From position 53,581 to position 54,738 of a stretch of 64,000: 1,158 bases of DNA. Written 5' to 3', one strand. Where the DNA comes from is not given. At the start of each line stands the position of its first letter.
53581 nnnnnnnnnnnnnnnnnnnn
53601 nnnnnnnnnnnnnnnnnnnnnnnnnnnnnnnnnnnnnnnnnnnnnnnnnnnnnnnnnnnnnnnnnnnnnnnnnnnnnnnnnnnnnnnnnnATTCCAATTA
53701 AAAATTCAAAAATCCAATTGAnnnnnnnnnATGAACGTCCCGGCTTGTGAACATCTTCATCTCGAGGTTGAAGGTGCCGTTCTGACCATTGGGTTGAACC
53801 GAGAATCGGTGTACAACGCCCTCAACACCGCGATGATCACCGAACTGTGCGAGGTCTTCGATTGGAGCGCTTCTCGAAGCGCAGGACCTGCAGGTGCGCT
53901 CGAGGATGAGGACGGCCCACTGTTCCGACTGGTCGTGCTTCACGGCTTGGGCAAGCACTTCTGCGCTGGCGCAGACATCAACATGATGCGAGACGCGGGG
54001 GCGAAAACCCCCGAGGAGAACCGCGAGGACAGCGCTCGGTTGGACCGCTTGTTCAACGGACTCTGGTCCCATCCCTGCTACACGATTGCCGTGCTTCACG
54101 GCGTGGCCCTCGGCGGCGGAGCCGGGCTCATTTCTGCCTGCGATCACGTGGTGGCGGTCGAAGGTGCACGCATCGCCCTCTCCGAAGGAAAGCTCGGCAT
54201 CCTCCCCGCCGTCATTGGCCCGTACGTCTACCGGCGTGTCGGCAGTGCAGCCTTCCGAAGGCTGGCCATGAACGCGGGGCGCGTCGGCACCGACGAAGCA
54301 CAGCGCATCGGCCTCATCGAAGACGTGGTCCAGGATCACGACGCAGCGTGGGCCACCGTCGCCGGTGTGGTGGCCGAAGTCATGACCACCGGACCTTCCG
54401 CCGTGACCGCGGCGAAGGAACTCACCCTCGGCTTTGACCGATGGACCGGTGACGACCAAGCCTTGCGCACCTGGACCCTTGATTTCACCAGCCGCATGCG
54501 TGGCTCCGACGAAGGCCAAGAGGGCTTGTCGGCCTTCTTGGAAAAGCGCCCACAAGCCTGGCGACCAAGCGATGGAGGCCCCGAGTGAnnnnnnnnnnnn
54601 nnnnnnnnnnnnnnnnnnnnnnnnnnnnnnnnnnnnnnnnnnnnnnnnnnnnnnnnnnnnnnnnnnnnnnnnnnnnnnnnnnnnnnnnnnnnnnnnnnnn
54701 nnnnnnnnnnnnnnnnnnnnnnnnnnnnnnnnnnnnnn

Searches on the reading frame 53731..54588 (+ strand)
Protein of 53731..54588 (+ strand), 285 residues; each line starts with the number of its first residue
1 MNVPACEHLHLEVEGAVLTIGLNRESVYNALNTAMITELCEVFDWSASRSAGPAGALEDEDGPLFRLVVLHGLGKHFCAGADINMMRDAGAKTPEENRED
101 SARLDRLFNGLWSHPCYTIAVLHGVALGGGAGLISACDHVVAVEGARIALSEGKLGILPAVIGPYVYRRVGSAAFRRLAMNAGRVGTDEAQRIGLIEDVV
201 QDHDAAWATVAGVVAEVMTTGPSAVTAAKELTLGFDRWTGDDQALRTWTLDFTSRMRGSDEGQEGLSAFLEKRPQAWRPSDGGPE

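Call 61: find_related_loci(query=window:53731-54588:+, collection=metagenome_contigs, flank=1500)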
Query window:53731-54588:+ (285 aa) in metagenome_contigs; peptide patterns used: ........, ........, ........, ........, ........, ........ (x = any residue, [..] = any of these).
600 stretches matched a pattern (row limit reached: there are more); 509 encode a relative of the query (tblastn E <= 1e-3); the best 80 are kept; 80 distinct loci.
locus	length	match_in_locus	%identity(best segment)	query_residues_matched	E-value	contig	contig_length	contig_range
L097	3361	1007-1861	89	1-285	8e-169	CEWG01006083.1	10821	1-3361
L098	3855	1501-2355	88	1-285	7e-165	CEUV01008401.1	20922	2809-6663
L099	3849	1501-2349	89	1-283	6e-164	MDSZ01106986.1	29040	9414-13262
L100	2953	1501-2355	87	1-285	9e-167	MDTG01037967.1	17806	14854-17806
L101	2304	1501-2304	88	1-268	2e-158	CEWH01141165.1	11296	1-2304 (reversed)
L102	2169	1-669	100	63-285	3e-154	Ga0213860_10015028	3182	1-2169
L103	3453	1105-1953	80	1-283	7e-147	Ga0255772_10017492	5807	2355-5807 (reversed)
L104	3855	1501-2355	78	1-285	2e-144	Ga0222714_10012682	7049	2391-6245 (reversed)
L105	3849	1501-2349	81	1-283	6e-144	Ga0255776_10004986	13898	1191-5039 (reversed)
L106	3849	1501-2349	81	1-283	3e-145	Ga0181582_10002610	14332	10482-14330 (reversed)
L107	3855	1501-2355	89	1-285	6e-165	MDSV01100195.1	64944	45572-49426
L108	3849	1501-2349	69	2-283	8e-123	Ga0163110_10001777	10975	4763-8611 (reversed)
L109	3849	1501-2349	68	2-283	6e-119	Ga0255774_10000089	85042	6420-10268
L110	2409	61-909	67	2-283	2e-121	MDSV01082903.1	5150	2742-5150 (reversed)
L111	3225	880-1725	66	2-282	1e-119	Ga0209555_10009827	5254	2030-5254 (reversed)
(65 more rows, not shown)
